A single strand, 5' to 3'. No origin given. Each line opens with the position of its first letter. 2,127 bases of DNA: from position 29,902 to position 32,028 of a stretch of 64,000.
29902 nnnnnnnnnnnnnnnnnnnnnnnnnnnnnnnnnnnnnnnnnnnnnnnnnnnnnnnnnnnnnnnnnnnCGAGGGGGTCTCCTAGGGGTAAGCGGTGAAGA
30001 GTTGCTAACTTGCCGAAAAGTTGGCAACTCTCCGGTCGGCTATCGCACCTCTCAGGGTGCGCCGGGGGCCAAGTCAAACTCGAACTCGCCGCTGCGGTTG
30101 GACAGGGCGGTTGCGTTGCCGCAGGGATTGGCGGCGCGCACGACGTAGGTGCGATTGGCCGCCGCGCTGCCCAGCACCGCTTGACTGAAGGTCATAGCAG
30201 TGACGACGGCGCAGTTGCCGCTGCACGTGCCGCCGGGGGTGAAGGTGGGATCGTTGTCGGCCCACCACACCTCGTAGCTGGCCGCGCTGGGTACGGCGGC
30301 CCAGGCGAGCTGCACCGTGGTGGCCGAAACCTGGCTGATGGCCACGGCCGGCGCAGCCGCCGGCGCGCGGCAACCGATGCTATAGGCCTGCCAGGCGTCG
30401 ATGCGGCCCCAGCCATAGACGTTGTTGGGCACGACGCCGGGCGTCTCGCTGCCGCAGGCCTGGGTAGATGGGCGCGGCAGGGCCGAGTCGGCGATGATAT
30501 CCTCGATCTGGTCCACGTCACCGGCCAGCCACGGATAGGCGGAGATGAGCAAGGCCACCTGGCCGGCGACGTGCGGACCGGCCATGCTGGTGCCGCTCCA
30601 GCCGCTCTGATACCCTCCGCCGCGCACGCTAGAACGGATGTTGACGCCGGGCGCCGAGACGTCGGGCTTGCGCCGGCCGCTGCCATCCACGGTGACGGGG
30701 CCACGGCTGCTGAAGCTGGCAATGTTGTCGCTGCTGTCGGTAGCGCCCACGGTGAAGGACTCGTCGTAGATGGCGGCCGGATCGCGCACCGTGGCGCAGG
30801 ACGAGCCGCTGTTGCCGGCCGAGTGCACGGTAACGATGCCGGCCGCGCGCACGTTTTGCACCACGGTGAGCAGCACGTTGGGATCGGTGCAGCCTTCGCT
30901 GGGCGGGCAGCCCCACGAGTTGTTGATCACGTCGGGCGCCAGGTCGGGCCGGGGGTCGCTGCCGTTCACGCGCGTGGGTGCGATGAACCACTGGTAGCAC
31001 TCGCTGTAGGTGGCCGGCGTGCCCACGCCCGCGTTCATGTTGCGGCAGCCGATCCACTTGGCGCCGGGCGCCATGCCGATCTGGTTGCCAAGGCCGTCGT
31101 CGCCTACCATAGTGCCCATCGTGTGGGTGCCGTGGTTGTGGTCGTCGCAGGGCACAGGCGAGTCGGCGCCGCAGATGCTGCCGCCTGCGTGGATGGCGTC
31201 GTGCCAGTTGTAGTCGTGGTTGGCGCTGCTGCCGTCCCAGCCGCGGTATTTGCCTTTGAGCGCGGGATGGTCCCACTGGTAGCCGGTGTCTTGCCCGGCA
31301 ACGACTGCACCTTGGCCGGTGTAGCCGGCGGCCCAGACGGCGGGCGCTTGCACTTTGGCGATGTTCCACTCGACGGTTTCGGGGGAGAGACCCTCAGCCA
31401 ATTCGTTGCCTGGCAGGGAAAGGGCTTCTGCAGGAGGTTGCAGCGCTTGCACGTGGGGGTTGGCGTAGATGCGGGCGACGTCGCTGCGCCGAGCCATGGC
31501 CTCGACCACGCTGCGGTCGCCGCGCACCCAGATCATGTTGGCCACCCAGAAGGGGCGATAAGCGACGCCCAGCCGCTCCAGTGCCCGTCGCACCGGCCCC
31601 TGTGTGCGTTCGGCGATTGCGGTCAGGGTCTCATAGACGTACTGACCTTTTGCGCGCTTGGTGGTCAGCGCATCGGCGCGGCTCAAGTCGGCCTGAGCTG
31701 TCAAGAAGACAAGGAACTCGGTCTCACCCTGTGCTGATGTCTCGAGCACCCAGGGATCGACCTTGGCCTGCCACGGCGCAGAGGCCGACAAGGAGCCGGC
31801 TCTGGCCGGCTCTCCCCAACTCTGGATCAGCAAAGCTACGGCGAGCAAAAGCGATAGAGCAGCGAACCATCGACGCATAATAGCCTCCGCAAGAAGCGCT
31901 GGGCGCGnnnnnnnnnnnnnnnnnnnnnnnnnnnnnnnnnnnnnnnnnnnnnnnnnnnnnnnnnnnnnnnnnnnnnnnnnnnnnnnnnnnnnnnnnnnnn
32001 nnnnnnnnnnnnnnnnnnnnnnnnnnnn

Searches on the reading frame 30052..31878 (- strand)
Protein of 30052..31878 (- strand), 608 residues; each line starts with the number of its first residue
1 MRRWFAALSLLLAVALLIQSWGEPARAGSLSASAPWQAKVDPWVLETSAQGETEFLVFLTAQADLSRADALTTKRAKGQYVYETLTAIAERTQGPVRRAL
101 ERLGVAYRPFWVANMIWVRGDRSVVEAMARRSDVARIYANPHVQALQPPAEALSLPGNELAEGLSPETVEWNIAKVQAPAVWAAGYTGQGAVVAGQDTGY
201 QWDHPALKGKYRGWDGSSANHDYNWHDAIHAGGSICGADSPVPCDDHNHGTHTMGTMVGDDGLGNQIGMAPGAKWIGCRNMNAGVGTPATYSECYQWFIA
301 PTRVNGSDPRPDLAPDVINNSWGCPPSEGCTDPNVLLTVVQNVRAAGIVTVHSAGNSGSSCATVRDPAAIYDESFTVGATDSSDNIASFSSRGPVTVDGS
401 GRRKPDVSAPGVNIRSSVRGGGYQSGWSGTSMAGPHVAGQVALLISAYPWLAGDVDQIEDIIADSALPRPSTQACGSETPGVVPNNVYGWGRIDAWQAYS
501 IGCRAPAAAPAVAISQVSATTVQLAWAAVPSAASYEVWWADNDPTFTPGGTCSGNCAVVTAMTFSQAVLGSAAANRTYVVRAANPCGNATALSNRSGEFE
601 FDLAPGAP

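Call 83: search_protein_families(library=pfam, proteins=[window:30052-31878:-], max_evalue=0.001)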
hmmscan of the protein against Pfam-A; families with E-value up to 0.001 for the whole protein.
window:30052-31878:- (608 aa): 1 family
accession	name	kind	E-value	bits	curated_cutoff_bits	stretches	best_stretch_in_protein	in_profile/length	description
PF00082.27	Peptidase_S8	-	4.9e-43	147.9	21.8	1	188-491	1-288/288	Subtilase family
